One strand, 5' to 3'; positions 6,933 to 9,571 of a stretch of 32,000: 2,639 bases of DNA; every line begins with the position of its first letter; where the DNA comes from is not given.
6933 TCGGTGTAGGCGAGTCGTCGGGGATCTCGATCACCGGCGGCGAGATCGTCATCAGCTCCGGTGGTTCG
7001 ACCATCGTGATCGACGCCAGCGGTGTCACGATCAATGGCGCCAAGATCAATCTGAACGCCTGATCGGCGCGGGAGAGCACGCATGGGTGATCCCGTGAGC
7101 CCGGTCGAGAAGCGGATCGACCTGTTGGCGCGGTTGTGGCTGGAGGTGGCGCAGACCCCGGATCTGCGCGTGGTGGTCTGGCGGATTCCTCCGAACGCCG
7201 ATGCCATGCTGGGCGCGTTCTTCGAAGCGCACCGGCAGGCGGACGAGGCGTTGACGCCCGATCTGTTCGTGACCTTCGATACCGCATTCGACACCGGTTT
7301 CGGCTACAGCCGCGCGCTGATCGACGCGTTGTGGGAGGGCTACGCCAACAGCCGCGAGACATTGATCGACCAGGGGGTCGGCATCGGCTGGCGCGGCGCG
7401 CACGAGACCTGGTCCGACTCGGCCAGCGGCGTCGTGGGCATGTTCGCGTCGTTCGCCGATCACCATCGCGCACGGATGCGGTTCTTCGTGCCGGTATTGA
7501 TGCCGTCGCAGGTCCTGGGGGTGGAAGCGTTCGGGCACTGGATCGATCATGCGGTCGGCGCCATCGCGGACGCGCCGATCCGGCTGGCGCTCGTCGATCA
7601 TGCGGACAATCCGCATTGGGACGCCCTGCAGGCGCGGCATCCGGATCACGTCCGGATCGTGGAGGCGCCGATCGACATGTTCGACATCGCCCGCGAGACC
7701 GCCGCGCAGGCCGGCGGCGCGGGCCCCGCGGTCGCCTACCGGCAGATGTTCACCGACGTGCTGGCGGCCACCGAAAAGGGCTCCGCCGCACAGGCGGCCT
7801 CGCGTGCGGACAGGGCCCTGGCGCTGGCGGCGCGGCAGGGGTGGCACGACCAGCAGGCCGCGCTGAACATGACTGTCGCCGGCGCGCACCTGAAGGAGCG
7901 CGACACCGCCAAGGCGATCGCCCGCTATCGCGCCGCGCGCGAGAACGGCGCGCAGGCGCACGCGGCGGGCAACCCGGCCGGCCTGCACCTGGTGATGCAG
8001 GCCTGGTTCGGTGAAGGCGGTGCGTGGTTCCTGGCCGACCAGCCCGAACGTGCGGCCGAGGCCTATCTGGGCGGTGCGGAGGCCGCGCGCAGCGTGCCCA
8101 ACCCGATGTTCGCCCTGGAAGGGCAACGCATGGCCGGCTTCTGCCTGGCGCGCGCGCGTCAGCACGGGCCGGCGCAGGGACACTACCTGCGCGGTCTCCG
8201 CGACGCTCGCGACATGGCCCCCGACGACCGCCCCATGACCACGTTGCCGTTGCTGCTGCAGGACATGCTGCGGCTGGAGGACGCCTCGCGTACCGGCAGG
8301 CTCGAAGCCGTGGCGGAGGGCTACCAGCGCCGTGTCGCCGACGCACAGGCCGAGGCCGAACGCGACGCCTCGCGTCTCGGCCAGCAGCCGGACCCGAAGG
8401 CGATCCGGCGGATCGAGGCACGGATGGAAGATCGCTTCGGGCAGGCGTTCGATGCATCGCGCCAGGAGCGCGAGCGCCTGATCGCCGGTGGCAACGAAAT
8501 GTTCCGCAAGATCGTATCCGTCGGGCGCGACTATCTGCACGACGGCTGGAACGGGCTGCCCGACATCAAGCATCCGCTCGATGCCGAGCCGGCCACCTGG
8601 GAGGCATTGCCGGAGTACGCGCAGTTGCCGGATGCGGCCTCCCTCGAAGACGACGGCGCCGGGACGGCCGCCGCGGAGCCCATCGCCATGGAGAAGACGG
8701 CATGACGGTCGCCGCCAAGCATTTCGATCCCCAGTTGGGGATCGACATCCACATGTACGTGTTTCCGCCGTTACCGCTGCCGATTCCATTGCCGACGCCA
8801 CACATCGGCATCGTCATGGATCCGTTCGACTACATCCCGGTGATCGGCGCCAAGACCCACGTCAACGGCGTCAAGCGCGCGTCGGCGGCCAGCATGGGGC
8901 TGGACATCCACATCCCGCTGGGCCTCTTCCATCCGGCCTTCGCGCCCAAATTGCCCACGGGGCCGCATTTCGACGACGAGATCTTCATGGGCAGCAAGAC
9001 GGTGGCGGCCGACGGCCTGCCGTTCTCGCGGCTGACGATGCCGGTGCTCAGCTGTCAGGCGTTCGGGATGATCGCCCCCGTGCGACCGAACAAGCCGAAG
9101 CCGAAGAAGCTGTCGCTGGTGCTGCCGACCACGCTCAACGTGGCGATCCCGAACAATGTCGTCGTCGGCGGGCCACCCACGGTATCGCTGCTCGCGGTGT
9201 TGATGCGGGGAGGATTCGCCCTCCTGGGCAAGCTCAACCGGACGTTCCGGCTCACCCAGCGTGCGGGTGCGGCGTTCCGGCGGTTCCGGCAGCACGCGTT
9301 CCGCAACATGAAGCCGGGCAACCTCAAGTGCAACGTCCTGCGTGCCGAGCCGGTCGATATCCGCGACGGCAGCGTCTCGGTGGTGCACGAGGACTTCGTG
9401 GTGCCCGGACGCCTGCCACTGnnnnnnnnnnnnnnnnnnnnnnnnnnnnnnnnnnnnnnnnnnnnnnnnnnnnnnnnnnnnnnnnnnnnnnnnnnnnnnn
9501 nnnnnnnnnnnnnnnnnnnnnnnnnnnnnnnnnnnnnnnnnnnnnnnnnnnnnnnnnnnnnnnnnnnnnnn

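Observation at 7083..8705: Unrecognised 540-aa TPR-like protein in the adaptor slot, translationally coupled to the Rhs effector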

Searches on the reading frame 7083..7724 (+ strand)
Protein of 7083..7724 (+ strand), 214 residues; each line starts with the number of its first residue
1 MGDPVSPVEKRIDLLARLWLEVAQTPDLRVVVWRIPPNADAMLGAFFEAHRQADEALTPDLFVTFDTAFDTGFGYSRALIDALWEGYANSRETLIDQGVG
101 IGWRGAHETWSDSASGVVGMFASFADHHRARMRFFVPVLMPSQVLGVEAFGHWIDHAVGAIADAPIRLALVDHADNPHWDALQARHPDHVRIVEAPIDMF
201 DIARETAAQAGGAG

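Call 49: predict_structure(alignment_id=A3)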
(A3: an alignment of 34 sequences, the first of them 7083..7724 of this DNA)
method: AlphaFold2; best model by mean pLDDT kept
length: 214 residues; sequences in the alignment: 34
mean_pLDDT: 91.4   pTM: 0.87
mean pLDDT of the five models: 91.4, 91.3, 90.2, 89.9, 88.5
residues with pLDDT >= 90: 160; 70-90: 43; 50-70: 10; < 50: 1
segments of 3 or more residues with pLDDT < 50: none
pLDDT, mean of each block of 10 residues (from residue 1): 78 95 96 96 91 72 96 98 93 86 88 97 94 95 95 97 93 95 97 93 88 61
secondary structure, 60 per line:
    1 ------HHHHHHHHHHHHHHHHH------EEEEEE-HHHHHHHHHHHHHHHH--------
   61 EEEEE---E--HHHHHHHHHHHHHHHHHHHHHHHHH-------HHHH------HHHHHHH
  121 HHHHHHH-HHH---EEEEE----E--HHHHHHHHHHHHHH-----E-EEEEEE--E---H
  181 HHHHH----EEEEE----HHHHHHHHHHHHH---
elements in order: H7-23 E30-35 H37-52 E61-65 H72-96 H104-107 H114-127 E135-139 H147-160 E168-173 H180-185 E190-194 H199-211

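Call 51: fold_search(model_id=the predicted structure, library=pdb)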
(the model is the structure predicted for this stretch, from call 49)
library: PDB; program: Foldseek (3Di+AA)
matches with E <= 10: 1110; with E <= 0.001: 1
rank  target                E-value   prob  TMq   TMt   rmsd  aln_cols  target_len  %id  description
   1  8bob_C                2.7e-04  1.00  0.46  0.27   6.5       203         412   12  Structural basis for negative regulation of the maltose system (released 2023-10-18)
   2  7jps_B                1.5e-03  0.99  0.42  0.44   8.5       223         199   13  ORC-DNA: Human Origin Recognition Complex (ORC) with DNA bound in the core (released 2020-09-09)
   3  7jgr_B                2.6e-03  0.98  0.39  0.31   6.9       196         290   14  Structure of Drosophila ORC bound to DNA (84 bp) and Cdc6 (released 2020-09-09)
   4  4xgc_C                2.8e-03  1.00  0.53  0.24   6.0       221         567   12  Crystal structure of the eukaryotic origin recognition complex (released 2015-04-01)
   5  7jk6_C                3.2e-03  1.00  0.53  0.25   5.4       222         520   11  Structure of Drosophila ORC in the active conformation (released 2020-09-09)
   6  5zr1_C                3.4e-03  1.00  0.47  0.21   6.5       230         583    9  Saccharomyces Cerevisiae Origin Recognition Complex Bound to a 72-bp Origin DNA containing ACS and B1 element (released 2018-07-11)
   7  7cte_B                4.0e-03  0.99  0.42  0.33   7.2       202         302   12  Human Origin Recognition Complex, ORC2-5 (released 2021-01-06)
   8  9gjw_E                4.0e-03  0.98  0.40  0.24   6.0       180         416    8  OCCM maturation intermediate stalled with an Arginine Finger mutation in Mcm2 (released 2025-03-05)
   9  7jk5_B                4.5e-03  0.98  0.40  0.47   6.9       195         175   11  Structure of Drosophila ORC bound to DNA (released 2020-09-09)
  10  7jgs_B                5.8e-03  0.98  0.40  0.32   7.0       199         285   12  Structure of Drosophila ORC bound to poly(dA/dT) DNA and Cdc6 (conformation 2) (released 2020-09-09)
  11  8s0f_B                5.8e-03  0.97  0.41  0.45   7.6       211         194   13  H. sapiens OC1M bound to double stranded DNA (released 2024-10-02)
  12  2qby_A                6.9e-03  0.96  0.39  0.27   7.9       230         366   12  Crystal structure of a heterodimer of Cdc6/Orc1 initiators bound to origin DNA (from S. solfataricus) (released 2007-09-11)
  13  8s0e_D                7.3e-03  0.96  0.42  0.26   7.7       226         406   12  H. sapiens OCCM bound to double stranded DNA (released 2024-10-02)
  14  2a5y_C                8.8e-03  0.99  0.45  0.29   6.4       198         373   11  Structure of a CED-4/CED-9 complex (released 2005-10-11)
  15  9pcx_C                8.8e-03  0.80  0.33  0.13   8.3       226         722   13  22bin20S complex (NSF-alphaSNAP-2:2 syntaxin-1a:SNAP-25), hydrolyzing, class 14 (released 2025-08-06)
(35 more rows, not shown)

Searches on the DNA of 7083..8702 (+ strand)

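Call 91: search_dna_similar(query=L047:8001-9551:+, collection=ecoli_genomes, mode=distant, max_rows=8)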
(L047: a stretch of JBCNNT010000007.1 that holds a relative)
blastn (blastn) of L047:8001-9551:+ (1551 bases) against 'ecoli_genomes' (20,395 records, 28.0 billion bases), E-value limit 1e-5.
No match.

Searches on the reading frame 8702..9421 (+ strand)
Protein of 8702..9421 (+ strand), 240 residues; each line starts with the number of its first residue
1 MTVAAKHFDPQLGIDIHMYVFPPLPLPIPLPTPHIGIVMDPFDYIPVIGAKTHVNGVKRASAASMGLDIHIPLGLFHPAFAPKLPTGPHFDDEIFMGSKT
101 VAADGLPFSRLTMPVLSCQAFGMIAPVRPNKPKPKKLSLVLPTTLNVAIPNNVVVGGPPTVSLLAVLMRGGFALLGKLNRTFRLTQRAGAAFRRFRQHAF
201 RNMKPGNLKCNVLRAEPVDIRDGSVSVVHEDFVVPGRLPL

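Call 33: search_solved_structures(query=A2, max_evalue=10, show_alignments=2)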
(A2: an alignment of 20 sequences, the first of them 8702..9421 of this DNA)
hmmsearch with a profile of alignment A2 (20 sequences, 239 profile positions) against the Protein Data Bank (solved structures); distinct sequences matched with E-value up to 10: 1.
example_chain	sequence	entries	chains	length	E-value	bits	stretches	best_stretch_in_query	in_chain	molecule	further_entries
4jiv_D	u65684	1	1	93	0.34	13.8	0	79-110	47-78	Putative uncharacterized protein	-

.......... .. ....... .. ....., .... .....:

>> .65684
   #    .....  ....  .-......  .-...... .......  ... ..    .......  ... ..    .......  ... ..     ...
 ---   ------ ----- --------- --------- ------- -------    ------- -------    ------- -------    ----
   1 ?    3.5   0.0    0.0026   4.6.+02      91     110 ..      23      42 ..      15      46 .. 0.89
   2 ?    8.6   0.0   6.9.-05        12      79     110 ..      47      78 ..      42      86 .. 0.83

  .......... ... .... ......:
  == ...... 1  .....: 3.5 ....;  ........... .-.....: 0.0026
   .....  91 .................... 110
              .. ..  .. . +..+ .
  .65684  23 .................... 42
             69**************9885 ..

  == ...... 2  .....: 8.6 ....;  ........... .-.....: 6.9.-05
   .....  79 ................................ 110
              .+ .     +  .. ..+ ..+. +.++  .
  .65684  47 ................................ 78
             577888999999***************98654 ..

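Call 34: search_protein_families(library=pfam, alignment_id=A2, max_evalue=10)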
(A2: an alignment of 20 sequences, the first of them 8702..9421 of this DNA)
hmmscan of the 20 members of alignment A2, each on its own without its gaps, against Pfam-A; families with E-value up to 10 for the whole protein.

A. member 1, window:8702-9421:+ (240 aa): 0 families

B. families by the number of members that match (of 20 scanned): 2 families
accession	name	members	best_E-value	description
PF20148.4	DUF6531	17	7e-12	Domain of unknown function (DUF6531)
PF05488.18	PAAR_motif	1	0.033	PAAR motif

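Call 80: find_homologous_proteins(query=A2, max_evalue=0.00001)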
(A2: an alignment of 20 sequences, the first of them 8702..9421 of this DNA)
Query A2 (20 sequences) (240 aa, profile of the alignment): 74 proteins with E <= 0.00001 among 5923 candidates.
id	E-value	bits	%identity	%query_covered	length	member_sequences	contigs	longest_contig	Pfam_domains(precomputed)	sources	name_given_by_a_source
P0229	1.9e-119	416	59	99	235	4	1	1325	-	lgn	-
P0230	1.9e-119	416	59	99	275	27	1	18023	PF20148.5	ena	-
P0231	9.6e-97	341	51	100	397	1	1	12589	PF20148.5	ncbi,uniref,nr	ncbi:DUF6531 domain-containing protein [Caballeronia sp. BR00000012568055]|uniref:DUF6531 domain-con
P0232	5.4e-95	336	55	100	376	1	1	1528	PF20148.5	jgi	jgi:hypothetical protein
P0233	2.0e-92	327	55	100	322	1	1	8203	PF20148.5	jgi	jgi:hypothetical protein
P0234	7.1e-92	325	54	100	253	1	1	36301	PF20148.5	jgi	jgi:hypothetical protein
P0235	7.7e-91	322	53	100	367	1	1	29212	PF20148.5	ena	-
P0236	1.1e-90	322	49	99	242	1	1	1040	-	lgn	-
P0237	1.2e-88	315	45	99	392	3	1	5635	PF20148.5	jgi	-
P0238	6.1e-88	313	56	91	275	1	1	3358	-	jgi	jgi:hypothetical protein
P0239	3.8e-86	307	53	99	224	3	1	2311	-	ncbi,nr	ncbi:MAG: type IV secretion protein Rhs, partial [Aquincola sp.]|nr:type IV secretion protein Rhs [A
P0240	7.3e-86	306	57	81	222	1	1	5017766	-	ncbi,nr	ncbi:hypothetical protein ACU17_16395 [Xanthomonas oryzae pv. oryzicola]|nr:hypothetical protein ACU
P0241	1.2e-83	299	64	70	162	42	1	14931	-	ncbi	ncbi:type IV secretion protein Rhs, partial [Xanthomonas oryzae pv. oryzae]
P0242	1.8e-83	298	53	95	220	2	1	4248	-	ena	-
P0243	2.0e-83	298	57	73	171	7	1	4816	-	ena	-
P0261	2.7e-54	202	42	99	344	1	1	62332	PF20148.5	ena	-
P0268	1.2e-49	187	40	100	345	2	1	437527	PF20148.5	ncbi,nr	ncbi:MAG: hypothetical protein IPO40_22025 [Fibrobacteres bacterium]|nr:hypothetical protein [Fibrob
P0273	3.6e-46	176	45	89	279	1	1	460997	-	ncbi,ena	-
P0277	2.6e-40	157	39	78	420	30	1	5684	PF20148.5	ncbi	ncbi:DUF6531 domain-containing protein, partial [Yersinia pseudotuberculosis]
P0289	4.3e-26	110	48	44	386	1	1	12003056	-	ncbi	ncbi:PAAR domain-containing protein [Cystobacter fuscus]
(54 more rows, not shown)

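Call 81: find_encoding_contigs(protein=P0277, flank=6000, max_places=2)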
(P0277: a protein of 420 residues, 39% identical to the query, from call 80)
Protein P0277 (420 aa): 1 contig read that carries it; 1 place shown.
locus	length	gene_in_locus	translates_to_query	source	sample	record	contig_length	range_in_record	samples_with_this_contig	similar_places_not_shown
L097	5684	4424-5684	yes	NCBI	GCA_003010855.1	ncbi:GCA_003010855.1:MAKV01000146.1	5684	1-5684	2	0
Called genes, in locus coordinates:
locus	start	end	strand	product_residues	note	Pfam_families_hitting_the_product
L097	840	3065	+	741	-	PF05954:Phage_GPD, PF04717:Phage_base_V, PF22178:Gp5_trimer_C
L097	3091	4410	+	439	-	-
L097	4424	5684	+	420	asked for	PF20148:DUF6531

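Call 82: find_encoding_contigs(protein=P0289, flank=6000, max_places=2)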
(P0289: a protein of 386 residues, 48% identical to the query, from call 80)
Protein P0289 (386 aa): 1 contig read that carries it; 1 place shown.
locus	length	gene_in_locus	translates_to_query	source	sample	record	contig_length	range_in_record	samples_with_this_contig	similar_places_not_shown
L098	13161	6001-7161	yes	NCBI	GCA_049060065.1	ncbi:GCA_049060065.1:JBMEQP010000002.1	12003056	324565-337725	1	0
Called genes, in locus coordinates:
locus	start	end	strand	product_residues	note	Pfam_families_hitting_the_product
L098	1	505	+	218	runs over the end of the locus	PF18894:PhageMetallopep (weak)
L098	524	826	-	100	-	-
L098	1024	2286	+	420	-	PF00128:Alpha-amylase, PF09081:AMT4_dom_C, PF07821:Alpha-amyl_C2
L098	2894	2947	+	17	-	-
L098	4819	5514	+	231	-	-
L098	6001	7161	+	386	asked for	-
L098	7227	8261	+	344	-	PF20148:DUF6531, PF25023:TEN_YD-shell (weak), PF05593:RHS_repeat (weak)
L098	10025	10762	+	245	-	-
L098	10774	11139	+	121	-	-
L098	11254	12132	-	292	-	PF13304:AAA_21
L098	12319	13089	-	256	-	PF13620:CarboxypepD_reg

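Call 83: find_encoding_contigs(protein=P0268, flank=6000, max_places=2)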
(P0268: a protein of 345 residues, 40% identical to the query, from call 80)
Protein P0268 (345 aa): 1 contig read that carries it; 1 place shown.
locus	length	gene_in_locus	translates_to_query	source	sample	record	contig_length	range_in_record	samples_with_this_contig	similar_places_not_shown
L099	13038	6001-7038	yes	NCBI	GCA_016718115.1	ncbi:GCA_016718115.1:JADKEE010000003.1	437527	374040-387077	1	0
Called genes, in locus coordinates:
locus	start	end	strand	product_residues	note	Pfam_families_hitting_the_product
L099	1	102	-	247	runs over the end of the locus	-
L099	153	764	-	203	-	-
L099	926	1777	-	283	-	-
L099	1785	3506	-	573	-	PF00759:Glyco_hydro_9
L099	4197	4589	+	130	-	-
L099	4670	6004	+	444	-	-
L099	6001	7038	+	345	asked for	PF20148:DUF6531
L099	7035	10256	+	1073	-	PF05593:RHS_repeat (weak), PF25023:TEN_YD-shell (weak), PF05593:RHS_repeat (weak), PF03527:RHS (faint)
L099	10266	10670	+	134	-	-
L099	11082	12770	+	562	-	PF20148:DUF6531, PF05593:RHS_repeat (weak), PF25023:TEN_YD-shell (weak)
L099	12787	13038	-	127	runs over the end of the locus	PF03050:DDE_Tnp_IS66, PF13817:DDE_Tnp_IS66_C (weak)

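Call 85: find_encoding_contigs(protein=P0231, flank=6000, max_places=1)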
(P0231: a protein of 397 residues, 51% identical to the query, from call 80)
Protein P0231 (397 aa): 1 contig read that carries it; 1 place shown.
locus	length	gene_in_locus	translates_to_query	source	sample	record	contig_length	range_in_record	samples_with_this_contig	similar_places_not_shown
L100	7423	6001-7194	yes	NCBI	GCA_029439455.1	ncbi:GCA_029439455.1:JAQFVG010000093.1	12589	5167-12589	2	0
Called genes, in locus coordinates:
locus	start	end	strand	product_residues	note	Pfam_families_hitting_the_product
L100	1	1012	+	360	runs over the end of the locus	PF06812:ImpA_N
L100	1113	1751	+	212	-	-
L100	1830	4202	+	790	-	PF05954:Phage_GPD, PF04717:Phage_base_V, PF20093:DUF6484 (weak), PF22178:Gp5_trimer_C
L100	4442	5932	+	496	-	-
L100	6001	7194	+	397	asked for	PF20148:DUF6531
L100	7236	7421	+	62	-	?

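Call 86: find_encoding_contigs(protein=P0273, flank=6000, max_places=1)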
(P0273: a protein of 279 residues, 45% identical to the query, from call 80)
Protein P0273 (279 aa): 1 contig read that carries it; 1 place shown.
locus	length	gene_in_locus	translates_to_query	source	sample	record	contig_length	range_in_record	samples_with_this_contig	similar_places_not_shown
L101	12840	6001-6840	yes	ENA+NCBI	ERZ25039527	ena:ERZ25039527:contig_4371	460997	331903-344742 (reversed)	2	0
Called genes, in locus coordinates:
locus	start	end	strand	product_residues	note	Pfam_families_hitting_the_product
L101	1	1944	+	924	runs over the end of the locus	PF02837:Glyco_hydro_2_N, PF00703:Glyco_hydro_2, PF02836:Glyco_hydro_2_C (weak)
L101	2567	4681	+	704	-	PF05954:Phage_GPD, PF06715:Gp5_C (faint), PF04717:Phage_base_V, PF22178:Gp5_trimer_C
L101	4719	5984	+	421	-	PF17874:TPR_MalT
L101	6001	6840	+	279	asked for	-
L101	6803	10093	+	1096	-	PF05593:RHS_repeat, PF25023:TEN_YD-shell, PF03527:RHS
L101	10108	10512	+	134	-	PF03764:EFG_IV (weak)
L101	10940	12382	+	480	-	PF16697:Yop-YscD_cpl, PF00498:FHA, PF16697:Yop-YscD_cpl (weak), PF13503:DUF4123 (weak)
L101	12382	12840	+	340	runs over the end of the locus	-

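Call 87: find_encoding_contigs(protein=P0261, flank=6000, max_places=1)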
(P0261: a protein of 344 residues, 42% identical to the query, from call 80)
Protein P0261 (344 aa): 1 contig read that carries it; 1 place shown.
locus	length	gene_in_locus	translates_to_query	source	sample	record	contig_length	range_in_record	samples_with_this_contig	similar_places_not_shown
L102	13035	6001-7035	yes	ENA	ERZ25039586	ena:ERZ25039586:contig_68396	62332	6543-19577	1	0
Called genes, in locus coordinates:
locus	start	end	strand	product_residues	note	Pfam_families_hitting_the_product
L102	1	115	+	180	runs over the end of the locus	-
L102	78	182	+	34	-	-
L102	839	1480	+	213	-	PF14124:DUF4291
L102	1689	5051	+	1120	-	PF25023:TEN_YD-shell, PF05593:RHS_repeat, PF25023:TEN_YD-shell, PF15532:Ntox30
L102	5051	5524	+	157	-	-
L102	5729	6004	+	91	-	-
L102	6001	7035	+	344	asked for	PF20148:DUF6531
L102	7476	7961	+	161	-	-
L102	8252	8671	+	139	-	PF05593:RHS_repeat (faint)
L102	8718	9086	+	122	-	-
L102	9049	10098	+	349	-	PF05593:RHS_repeat (faint), PF25023:TEN_YD-shell, PF03527:RHS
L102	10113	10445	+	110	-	-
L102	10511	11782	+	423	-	PF20148:DUF6531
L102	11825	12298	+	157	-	-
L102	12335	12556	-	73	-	-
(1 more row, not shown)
